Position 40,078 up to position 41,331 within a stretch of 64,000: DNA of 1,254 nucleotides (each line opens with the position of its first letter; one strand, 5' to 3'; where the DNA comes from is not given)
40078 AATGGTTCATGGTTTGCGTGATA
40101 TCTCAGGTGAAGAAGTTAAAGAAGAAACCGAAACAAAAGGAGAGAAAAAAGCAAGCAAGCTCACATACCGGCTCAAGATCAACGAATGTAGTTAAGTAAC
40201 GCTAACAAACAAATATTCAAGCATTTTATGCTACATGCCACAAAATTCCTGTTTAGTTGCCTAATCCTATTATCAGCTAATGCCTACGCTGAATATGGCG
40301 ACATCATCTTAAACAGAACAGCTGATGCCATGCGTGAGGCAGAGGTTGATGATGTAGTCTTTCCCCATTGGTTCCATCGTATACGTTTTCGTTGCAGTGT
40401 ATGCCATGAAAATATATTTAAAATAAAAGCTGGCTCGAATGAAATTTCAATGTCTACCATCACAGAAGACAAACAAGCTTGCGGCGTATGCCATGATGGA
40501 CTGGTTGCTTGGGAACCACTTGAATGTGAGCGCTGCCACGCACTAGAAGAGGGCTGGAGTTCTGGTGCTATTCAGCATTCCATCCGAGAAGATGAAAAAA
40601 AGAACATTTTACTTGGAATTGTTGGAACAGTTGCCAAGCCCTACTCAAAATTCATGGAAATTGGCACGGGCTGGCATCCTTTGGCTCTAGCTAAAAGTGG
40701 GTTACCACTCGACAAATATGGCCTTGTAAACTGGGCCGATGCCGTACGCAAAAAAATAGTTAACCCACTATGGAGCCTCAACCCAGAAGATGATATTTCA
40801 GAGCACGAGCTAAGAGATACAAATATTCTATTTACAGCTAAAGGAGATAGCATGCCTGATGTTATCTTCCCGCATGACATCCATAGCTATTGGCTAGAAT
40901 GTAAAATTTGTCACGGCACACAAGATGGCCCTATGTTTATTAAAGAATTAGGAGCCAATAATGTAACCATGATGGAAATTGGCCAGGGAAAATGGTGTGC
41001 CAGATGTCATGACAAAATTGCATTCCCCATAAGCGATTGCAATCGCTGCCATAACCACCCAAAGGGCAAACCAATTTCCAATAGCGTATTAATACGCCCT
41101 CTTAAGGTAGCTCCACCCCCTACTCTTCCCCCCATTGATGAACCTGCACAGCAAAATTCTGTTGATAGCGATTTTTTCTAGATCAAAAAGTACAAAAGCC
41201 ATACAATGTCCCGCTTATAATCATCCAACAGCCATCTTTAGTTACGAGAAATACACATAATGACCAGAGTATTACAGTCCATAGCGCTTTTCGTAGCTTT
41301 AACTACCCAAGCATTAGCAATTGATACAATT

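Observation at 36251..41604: Family of four paralogous c7-type cytochromes with a conserved two-domain architecture and an inter-domain D-(K/R)-(Y/F)-G-(L/F)-(V/I)-(D/N)-W motif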

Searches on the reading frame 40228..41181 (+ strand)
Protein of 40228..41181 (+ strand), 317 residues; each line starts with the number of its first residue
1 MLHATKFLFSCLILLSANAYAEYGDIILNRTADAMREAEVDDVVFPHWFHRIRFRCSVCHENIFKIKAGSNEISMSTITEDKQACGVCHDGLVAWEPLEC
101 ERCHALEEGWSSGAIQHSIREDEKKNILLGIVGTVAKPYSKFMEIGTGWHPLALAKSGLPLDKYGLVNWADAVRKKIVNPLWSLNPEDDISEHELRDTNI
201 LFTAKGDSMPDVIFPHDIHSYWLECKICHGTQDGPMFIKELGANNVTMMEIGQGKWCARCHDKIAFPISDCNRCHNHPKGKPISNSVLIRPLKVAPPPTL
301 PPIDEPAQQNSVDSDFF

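Call 3: search_protein_families(library=pfam, proteins=[window:40228-41181:+], max_evalue=0.01)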
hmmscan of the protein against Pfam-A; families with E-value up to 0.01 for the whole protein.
window:40228-41181:+ (317 aa): 3 families
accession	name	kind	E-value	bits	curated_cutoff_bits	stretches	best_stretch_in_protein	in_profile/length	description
PF14522.11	Cytochrome_C7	-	2.8e-21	75.5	24.8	2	43-104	1-66/67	Cytochrome c7 and related cytochrome c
PF02085.21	Cytochrom_CIII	-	1.5e-09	38.6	22.9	1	207-280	16-87/101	Class III cytochrome C family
PF14537.11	Cytochrom_c3_2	-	0.00022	22.1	25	0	55-104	28-78/79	Cytochrome c3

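Call 4: search_protein_families(library=ncbifam, proteins=[window:40228-41181:+], max_evalue=0.01)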
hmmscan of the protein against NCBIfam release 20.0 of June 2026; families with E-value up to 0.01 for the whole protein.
window:40228-41181:+ (317 aa): 4 families
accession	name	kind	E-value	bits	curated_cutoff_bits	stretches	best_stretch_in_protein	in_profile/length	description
TIGR04257.1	nanowire_3heme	domain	3.5e-31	107.2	40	2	37-105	7-75/75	c(7)-type cytochrome triheme domain-containing protein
NF043011.1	CytC7_Geobact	equivalog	2.3e-07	31.2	120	1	208-275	29-88/89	cytochrome c7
NF041781.1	mnquin_red_QrcA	equivalog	1.8e-06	27.7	180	1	210-275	105-173/174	menaquinone reductase multiheme cytochrome c subunit QrcA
TIGR03507.1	decahem_SO1788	subfamily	0.0029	16.1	209.3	0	196-268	221-283/672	OmcA/MtrC family decaheme c-type cytochrome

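Call 7: find_homologous_proteins(query=window:40228-41181:+, max_evalue=0.001)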
Query window:40228-41181:+ (317 aa): 68 proteins with E <= 0.001 among 671 candidates.
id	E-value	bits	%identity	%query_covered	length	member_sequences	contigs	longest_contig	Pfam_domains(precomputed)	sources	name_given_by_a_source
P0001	1.9e-223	759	100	100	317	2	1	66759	PF02085.22,PF14522.12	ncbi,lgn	-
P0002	1.5e-181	621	80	100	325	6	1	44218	PF14537.12,PF02085.22,PF14522.12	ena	-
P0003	8.9e-179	612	77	99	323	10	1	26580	PF02085.22,PF14522.12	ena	-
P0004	8.4e-178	608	78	99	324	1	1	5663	PF02085.22,PF14522.12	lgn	-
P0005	2.6e-175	600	77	99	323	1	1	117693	PF02085.22,PF14522.12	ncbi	-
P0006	2.4e-174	597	76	100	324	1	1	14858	PF02085.22,PF14522.12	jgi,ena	-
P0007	8.3e-162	556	78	89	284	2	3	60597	PF02085.22,PF14522.12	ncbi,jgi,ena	-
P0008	1.9e-148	512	73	90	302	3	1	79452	PF02085.22,PF14522.12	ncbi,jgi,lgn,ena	-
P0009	1.5e-147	509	67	98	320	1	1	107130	PF14537.12,PF02085.22,PF14522.12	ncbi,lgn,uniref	ncbi:hypothetical protein MNBD_GAMMA26-1979 [hydrothermal vent metagenome]|uniref:Cytochrome c7-like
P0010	9.7e-146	503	71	89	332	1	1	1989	PF02085.22,PF14522.12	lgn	-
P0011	2.6e-143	495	65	98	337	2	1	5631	PF02085.22,PF14522.12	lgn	-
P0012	1.9e-141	489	66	92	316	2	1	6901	PF14537.12,PF02085.22,PF14522.12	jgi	jgi:c(7)-type cytochrome triheme protein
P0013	1.1e-136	473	63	93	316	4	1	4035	PF14537.12,PF02085.22,PF14522.12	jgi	-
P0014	9.3e-128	444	61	94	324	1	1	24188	PF02085.22,PF14522.12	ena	-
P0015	1.2e-125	437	61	90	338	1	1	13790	PF09699.16,PF02085.22,PF14522.12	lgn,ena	-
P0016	1.7e-124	433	60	95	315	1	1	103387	PF02085.22,PF14522.12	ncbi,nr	ncbi:MAG: hypothetical protein L3J28_00255 [Candidatus Polarisedimenticolaceae bacterium]|nr:hypothe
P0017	7.4e-123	428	60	93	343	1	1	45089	PF14522.12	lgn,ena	-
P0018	8.0e-123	428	60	93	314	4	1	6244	PF14522.12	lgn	-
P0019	1.8e-122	427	63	88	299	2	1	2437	PF14522.12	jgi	-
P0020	4.2e-121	422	60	89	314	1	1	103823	PF02085.22,PF14522.12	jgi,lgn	jgi:c(7)-type cytochrome triheme protein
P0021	7.9e-121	421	61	86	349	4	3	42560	PF14522.12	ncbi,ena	-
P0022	2.7e-120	419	60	89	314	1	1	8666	PF02085.22,PF14522.12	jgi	-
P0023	1.6e-119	417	58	89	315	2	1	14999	PF02085.22,PF14522.12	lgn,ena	-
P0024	2.0e-119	417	58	90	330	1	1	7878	PF02085.22,PF14522.12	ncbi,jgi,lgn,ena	-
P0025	1.1e-118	414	59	90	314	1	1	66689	PF02085.22,PF14522.12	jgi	-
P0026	1.5e-118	414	58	92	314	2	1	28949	PF02085.22,PF14522.12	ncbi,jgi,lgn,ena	-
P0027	5.4e-118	412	60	89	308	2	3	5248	PF02085.22,PF14522.12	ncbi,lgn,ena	-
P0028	7.1e-117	408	55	91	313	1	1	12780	PF02085.22,PF14522.12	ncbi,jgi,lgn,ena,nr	ncbi:MAG: hypothetical protein OEY89_11375 [Gammaproteobacteria bacterium]|nr:hypothetical protein [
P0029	1.9e-116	407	60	91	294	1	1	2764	PF14537.12,PF14522.12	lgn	-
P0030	2.4e-116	406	56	91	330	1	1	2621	PF02085.22,PF14522.12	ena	-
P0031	4.0e-116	406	56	88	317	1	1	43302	PF02085.22,PF14522.12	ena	-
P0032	5.4e-115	402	58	90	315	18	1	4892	PF02085.22,PF14522.12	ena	-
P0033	1.2e-114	401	56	92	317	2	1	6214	PF02085.22,PF14522.12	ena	-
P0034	1.7e-114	400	57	91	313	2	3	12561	PF02085.22,PF14522.12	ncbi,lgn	-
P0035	1.1e-112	394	58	89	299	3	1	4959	PF14537.12,PF14522.12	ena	-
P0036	1.8e-110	387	53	91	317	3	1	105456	PF02085.22,PF14522.12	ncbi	-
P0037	2.1e-108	380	55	89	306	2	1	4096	PF14537.12,PF02085.22,PF14522.12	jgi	-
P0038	1.4e-107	378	56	85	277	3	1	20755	PF09699.16,PF14537.12,PF02085.22,PF14522.12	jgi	-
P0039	4.7e-102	359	55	81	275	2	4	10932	PF14522.12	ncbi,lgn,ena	-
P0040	1.3e-95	338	62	73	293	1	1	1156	PF02085.22,PF14522.12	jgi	-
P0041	4.3e-89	317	45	92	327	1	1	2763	PF14537.12,PF02085.22,PF14522.12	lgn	-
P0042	2.1e-67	246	44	81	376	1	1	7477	PF14522.12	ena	-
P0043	7.8e-67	244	42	81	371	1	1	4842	PF14522.12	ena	-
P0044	1.3e-66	243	42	82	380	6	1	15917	PF14522.12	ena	-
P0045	9.0e-66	240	40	83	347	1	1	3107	PF02085.22,PF14522.12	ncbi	ncbi:MAG: c(7)-type cytochrome triheme domain-containing protein [Thermodesulfobacteriota bacterium]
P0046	1.0e-64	237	43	81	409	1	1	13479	PF14522.12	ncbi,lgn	-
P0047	1.6e-63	233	41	81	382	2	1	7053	PF14522.12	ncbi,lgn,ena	-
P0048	2.7e-62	229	40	83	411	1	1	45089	PF14522.12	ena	-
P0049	7.1e-62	227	40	83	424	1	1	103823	PF14522.12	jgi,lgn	jgi:c(7)-type cytochrome triheme protein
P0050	9.2e-62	227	40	83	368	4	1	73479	PF14522.12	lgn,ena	-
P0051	2.3e-61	226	39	83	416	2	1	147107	PF14522.12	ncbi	-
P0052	3.3e-61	225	40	81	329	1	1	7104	PF02085.22,PF14522.12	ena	-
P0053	7.6e-60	221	38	83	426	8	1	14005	PF14522.12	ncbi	-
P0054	3.2e-59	219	41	80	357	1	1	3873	PF14522.12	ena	-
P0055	5.9e-42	162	37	81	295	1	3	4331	PF02085.22,PF14522.12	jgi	jgi:c(7)-type cytochrome triheme protein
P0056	1.0e-38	151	50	44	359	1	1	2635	PF14522.12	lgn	-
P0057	4.9e-23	100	31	46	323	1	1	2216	PF02085.22,PF14522.12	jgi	jgi:c(7)-type cytochrome triheme protein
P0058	1.8e-22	98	44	38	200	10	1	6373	PF14522.12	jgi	-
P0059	1.9e-22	98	28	86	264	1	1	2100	PF02085.22,PF14522.12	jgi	jgi:c(7)-type cytochrome triheme protein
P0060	2.4e-22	97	53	30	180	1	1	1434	PF14522.12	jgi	jgi:c(7)-type cytochrome triheme protein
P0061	3.1e-22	97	48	34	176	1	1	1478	PF14522.12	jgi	jgi:c(7)-type cytochrome triheme protein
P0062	1.3e-21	95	53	30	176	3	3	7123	PF14522.12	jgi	-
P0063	6.5e-21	93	51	29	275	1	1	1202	PF01638.24,PF14522.12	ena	-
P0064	8.1e-21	92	46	35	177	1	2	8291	PF14522.12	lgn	-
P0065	1.2e-18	85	48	30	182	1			PF14522.12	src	-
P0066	1.5e-14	72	54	24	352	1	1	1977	PF14522.12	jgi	-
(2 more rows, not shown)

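Call 8: find_encoding_contigs(protein=P0001, flank=10000, max_places=3)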
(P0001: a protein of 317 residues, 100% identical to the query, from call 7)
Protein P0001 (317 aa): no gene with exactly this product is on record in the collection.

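Call 9: find_encoding_contigs(protein=P0016, flank=10000, max_places=3)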
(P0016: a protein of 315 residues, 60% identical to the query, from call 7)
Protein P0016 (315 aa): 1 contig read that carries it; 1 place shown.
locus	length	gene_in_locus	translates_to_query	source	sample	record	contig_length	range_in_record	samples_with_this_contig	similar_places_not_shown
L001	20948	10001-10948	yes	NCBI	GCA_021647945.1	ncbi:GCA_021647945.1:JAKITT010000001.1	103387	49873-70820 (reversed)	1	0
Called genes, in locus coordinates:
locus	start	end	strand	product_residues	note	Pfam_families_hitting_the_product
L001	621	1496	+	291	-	PF13187:Fer4_9 (faint), PF12797:Fer4_2 (weak), PF12837:Fer4_6 (faint), PF12838:Fer4_7 (weak), PF13247:Fer4_11, PF13237:Fer4_10 (weak), PF00037:Fer4 (weak), PF12838:Fer4_7 (weak)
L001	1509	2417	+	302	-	PF03916:NrfD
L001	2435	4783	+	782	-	PF04879:Molybdop_Fe4S4 (weak), PF00384:Molybdopterin, PF01568:Molydop_binding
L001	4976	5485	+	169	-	PF14522:Cytochrome_C7 (faint), PF03264:Cytochrom_NNT, PF22113:Mtrc-MtrF_II-IV_dom (faint)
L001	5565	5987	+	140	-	PF13442:Cytochrome_CBB3 (weak), PF00034:Cytochrom_C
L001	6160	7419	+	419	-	PF14522:Cytochrome_C7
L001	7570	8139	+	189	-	-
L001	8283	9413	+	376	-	PF02085:Cytochrom_CIII (faint), PF14522:Cytochrome_C7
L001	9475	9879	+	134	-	-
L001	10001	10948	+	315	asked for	PF02085:Cytochrom_CIII (faint), PF14522:Cytochrome_C7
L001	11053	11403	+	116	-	PF14522:Cytochrome_C7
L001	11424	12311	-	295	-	PF13675:PilJ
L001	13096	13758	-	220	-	PF00702:Hydrolase, PF12710:HAD, PF13419:HAD_2, PF13242:Hydrolase_like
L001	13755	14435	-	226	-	PF00834:Ribul_P_3_epim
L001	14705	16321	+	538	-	-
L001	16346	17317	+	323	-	-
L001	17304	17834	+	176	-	PF00578:AhpC-TSA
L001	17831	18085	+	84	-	PF09626:DHC (weak)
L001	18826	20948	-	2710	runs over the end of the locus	PF17803:Cadherin_4, PF17892:Cadherin_5, PF17963:Big_9, PF17803:Cadherin_4, PF17963:Big_9, PF17963:Big_9, PF17963:Big_9, PF17963:Big_9, +14 more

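Call 12: search_solved_structures(query=window:40228-41181:+, max_evalue=1, show_alignments=3)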
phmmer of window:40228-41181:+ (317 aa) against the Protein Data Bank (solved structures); distinct sequences matched with E-value up to 1: 20.
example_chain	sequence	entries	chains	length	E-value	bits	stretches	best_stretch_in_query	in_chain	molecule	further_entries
3ov0_A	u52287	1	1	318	9e-33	116.8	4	39-105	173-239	Cytochrome c family protein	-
3oue_A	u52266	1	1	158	1.3e-20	76.9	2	39-105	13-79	Cytochrome c family protein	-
3ouq_A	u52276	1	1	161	1.6e-13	53.5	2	210-276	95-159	Cytochrome c family protein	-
1rwj_A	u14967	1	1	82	1.5e-10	43.7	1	39-104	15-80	Cytochrome c family protein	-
2n91_A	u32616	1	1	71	0.00055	22.2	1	200-276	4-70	Cytochrome C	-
4hb8_A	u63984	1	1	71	0.0011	21.2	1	210-276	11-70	PpcA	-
4hb6_A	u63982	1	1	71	0.0015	20.8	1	210-276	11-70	PpcA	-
1os6_A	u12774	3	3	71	0.0015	20.8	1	210-276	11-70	PpcA | Cytochrome c3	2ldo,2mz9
4haj_A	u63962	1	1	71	0.0016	20.6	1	210-276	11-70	PpcA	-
3sj0_X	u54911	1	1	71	0.0037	19.5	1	210-276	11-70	CYTOCHROME C7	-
4hc3_A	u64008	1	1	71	0.0041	19.3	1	210-276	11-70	PpcA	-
3bxu_A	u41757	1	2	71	0.0043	19.2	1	200-276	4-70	Cytochrome c3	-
4hbf_A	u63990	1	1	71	0.0045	19.2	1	210-276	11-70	PpcA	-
3sj4_X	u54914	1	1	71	0.0049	19.1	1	210-276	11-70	CYTOCHROME C7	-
3sel_X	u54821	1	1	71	0.0053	18.9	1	210-276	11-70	CYTOCHROME C7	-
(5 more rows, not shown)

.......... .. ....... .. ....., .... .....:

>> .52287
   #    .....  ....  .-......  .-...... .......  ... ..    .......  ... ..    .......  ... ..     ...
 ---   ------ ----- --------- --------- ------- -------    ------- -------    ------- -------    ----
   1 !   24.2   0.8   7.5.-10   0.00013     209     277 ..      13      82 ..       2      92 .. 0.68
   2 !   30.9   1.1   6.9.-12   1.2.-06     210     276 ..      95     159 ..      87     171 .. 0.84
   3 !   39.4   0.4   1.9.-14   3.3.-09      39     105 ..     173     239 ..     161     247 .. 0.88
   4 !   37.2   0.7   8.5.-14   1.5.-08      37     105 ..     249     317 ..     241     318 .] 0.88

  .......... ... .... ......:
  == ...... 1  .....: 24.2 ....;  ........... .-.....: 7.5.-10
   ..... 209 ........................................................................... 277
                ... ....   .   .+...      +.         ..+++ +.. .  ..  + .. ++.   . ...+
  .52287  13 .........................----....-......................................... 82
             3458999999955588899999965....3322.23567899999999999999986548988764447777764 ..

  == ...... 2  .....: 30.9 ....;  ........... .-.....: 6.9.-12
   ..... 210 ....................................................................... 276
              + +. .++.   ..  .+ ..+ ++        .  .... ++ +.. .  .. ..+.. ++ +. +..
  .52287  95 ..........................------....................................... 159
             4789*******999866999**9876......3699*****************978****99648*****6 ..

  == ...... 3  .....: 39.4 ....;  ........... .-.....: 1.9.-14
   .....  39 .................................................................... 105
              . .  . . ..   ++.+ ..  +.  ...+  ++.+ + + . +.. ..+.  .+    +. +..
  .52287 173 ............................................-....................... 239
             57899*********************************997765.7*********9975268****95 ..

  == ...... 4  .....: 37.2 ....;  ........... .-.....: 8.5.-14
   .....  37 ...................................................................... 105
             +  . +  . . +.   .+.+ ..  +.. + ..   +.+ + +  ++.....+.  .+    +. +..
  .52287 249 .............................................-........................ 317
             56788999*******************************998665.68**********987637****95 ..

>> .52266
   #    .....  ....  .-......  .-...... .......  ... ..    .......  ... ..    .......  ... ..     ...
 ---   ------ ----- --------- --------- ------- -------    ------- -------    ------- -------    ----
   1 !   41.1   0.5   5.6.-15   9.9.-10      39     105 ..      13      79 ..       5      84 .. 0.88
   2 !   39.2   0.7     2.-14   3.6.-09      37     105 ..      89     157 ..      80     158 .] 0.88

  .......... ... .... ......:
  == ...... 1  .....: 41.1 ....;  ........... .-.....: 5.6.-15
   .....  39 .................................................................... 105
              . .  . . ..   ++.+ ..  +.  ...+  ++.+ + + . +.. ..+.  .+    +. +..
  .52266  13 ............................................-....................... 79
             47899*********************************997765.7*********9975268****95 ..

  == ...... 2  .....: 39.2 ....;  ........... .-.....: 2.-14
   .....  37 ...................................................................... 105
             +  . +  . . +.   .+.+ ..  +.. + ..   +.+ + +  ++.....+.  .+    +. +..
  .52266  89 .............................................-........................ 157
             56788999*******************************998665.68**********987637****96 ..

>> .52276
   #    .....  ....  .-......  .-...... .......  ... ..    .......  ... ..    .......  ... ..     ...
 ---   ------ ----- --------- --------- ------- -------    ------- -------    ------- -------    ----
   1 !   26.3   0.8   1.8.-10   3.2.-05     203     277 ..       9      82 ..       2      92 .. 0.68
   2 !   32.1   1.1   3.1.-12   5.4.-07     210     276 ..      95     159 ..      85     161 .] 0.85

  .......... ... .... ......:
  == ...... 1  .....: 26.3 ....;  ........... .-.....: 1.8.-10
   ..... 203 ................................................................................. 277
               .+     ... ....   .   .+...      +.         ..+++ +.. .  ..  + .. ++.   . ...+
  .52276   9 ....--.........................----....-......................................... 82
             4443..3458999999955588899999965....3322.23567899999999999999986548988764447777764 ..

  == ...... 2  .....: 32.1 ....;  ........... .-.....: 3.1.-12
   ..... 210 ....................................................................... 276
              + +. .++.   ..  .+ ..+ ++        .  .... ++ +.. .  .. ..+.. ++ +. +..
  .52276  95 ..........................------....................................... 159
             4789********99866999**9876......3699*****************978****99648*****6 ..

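Call 16: find_related_loci(query=window:40228-41181:+, collection=genome_contigs, flank=10000)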
Query window:40228-41181:+ (317 aa) in genome_contigs; peptide patterns used: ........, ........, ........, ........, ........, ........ (x = any residue, [..] = any of these).
68 stretches matched a pattern; 7 encode a relative of the query (tblastn E <= 1e-3); 7 distinct loci.
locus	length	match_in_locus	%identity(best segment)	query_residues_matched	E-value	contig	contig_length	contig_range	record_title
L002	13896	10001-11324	80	3-317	4e-178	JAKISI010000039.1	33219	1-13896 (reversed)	MAG: Candidatus Polarisedimenticolaceae bacterium isolate D96SM.bin.13 NODE_1014_length_33219_cov_15.395171, whole genom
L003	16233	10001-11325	79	3-317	1e-176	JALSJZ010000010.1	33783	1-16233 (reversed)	MAG: Sedimenticola sp. isolate 354-166_metabat2_scaf2bin.125 354-166_scaffold_1107_c1, whole genome shotgun sequence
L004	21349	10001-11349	79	3-317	2e-176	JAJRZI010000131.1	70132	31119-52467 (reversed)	MAG: Gammaproteobacteria bacterium isolate Dive96_bin4.167 k141_2962523, whole genome shotgun sequence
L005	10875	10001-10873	82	3-293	5e-171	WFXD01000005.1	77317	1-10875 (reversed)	MAG: Gammaproteobacteria bacterium isolate S141_33 k151_116065, whole genome shotgun sequence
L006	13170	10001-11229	74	12-293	2e-147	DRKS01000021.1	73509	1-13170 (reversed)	MAG TPA_asm: Sedimenticola sp. isolate HyVt-446 HyVt-446_k145_1313049, whole genome shotgun sequence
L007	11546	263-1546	57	1-290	3e-117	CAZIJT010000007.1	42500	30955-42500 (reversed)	MAG TPA_asm: uncultured Thiohalophilus sp. isolate SRP128015_co3_249 genome assembly, contig: NODE_651_length_42500_cov_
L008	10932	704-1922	55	8-290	4e-113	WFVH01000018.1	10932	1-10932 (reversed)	MAG: Gammaproteobacteria bacterium isolate S140_32 k151_183636, whole genome shotgun sequence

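Call 31: predict_structure(alignment_id=A2)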
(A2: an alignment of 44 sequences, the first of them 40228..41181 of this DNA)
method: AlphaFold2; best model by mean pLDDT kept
length: 317 residues; sequences in the alignment: 44
mean_pLDDT: 67.3   pTM: 0.58
mean pLDDT of the five models: 67.3, 57.9, 56.8, 56.7, 55.7
residues with pLDDT >= 90: 0; 70-90: 174; 50-70: 68; < 50: 75
segments of 3 or more residues with pLDDT < 50: 16-27, 39-43, 95-107, 111-119, 123-150, 264-269
pLDDT, mean of each block of 10 residues (from residue 1): 83 56 47 57 60 84 81 77 82 51 47 44 43 33 38 65 75 87 87 82 76 82 85 85 74 78 52 72 80 64 68 54
secondary structure, 60 per line:
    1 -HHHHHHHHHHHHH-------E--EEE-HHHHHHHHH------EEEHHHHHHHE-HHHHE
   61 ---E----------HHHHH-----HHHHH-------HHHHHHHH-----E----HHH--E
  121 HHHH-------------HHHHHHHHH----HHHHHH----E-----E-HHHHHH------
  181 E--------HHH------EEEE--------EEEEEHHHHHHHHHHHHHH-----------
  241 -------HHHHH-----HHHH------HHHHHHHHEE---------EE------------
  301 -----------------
elements in order: H2-14 E25-27 H29-37 E44-46 H47-53 H56-59 H75-79 H85-89 H97-104 H121-124 H138-146 H151-156 H169-174 E199-202 E211-215 H216-229 H248-252 H258-261 H268-275

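Call 35: fold_search(model_id=the predicted structure, library=pdb)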
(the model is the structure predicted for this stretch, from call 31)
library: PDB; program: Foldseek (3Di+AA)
matches with E <= 10: 21; with E <= 0.001: 0
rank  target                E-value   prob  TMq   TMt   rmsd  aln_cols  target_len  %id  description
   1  3oue                  5.9e-03  0.93  0.20  0.37  16.2       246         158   17  Structure of C-terminal hexaheme fragment of GSU1996 (released 2010-12-29)
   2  1h29_C                2.0e-01  0.08  0.17  0.13  20.1       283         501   14  Sulfate respiration in Desulfovibrio vulgaris Hildenborough: Structure of the 16-heme Cytochrome c HmcA at 2.5 A resol (released 2002-10-02)
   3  3bxu_A                2.1e-01  0.54  0.17  0.58   4.5        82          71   29  PpcB, A Cytochrome c7 from Geobacter sulfurreducens (released 2008-07-01)
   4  2n91_MODEL_1_A        2.3e-01  0.44  0.16  0.54   4.8        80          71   34  A key amino acid in the control of different functional behavior within the triheme cytochrome family from Geo (released 2016-09-21)
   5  1h29_B                3.3e-01  0.07  0.19  0.13  20.6       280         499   16  Sulfate respiration in Desulfovibrio vulgaris Hildenborough: Structure of the 16-heme Cytochrome c HmcA at 2.5 A resol (released 2002-10-02)
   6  3h33                  4.2e-01  0.41  0.17  0.59   4.6        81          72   27  PpcC, A cytochrome c7 from Geobacter sulfurreducens (released 2009-12-29)
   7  1h29_D                4.5e-01  0.06  0.18  0.13  18.3       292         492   13  Sulfate respiration in Desulfovibrio vulgaris Hildenborough: Structure of the 16-heme Cytochrome c HmcA at 2.5 A resol (released 2002-10-02)
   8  1ofw_A                5.4e-01  0.06  0.19  0.20  20.0       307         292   17  Three dimensional structure of the oxidized form of nine heme cytochrome c at PH 7.5 (released 2003-09-18)
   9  1kwj                  1.0e+00  0.25  0.16  0.58   4.3        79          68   23  solution structure determination of the fully oxidized double mutant K9-10A cytochrome c7 from Desulfuromonas acetoxidan (released 2002-02-06)
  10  3sj0                  1.1e+00  0.16  0.16  0.54   5.1        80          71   31  PpcA mutant M58S (released 2012-07-04)
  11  3sj1                  1.9e+00  0.13  0.16  0.54   5.2        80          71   30  PpcA M58D mutant (released 2012-07-04)
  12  19hc_A                2.0e+00  0.02  0.18  0.19  19.2       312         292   16  NINE-HAEM CYTOCHROME C FROM DESULFOVIBRIO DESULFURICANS ATCC 27774 (released 1999-12-01)
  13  3h34                  2.1e+00  0.14  0.17  0.55   4.6        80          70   22  PpcE, A cytochrome c7 from Geobacter sulfurreducens (released 2009-12-29)
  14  1gws                  2.2e+00  0.03  0.18  0.13  18.8       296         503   12  hexadecaheme high molecular weight cytochrome Hmc from Desulfovibrio vulgaris Hildenborough (released 2003-02-13)
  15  3sj4                  2.5e+00  0.11  0.16  0.54   5.2        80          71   30  PpcA mutant M58K (released 2012-07-04)
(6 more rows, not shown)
